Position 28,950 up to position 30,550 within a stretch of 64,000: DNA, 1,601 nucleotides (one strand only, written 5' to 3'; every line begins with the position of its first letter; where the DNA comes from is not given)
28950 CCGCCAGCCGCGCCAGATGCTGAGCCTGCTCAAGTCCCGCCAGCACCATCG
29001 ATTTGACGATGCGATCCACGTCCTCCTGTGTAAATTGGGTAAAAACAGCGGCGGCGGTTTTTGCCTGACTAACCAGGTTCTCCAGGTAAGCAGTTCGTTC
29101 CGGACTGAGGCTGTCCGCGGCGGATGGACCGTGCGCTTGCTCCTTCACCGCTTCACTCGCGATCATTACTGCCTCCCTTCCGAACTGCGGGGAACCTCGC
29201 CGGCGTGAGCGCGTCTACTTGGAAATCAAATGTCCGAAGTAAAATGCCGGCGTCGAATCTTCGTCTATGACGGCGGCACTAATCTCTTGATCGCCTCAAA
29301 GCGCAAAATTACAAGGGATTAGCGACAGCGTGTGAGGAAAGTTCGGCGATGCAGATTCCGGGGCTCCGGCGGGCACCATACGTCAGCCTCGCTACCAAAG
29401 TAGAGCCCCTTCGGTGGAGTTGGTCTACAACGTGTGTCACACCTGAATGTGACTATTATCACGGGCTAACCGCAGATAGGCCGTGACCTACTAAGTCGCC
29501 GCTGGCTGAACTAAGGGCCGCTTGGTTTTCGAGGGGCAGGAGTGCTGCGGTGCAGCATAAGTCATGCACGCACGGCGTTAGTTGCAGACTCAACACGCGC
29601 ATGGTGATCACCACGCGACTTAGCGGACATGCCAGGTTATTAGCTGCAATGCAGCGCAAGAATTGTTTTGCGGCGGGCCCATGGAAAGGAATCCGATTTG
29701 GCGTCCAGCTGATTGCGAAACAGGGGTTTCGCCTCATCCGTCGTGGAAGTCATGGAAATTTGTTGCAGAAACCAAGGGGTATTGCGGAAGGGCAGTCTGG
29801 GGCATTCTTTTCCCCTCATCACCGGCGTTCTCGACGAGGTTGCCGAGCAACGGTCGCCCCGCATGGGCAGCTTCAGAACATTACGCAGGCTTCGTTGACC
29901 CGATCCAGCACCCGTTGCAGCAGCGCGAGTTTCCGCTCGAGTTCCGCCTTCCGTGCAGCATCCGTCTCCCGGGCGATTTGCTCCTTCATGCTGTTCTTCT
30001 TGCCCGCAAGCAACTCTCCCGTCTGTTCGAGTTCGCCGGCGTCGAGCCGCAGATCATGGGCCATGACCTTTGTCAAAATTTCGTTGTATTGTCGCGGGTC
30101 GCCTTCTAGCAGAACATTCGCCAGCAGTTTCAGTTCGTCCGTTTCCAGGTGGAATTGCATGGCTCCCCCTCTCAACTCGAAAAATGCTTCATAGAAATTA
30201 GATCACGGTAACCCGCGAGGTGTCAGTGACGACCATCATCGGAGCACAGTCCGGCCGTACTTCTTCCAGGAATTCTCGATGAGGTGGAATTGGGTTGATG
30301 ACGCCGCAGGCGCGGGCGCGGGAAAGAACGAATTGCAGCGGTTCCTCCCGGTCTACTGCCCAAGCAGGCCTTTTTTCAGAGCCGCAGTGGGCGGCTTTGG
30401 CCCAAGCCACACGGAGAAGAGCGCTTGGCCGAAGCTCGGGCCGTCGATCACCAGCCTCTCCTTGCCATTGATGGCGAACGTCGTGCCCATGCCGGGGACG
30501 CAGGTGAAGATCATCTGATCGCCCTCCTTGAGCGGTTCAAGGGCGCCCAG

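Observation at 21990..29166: AdhE in one apparent operon with WS/DGAT and an acyl-CoA ligase: possible stand-in for the missing fatty acyl-CoA reductase of wax ester synthesis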

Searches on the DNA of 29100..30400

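Call 33: search_rna_families(source=window, start=29100, end=30400, threshold=evalue, max_evalue=1)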
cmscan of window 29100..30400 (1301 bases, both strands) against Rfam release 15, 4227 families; matches with E-value up to 1: 0.
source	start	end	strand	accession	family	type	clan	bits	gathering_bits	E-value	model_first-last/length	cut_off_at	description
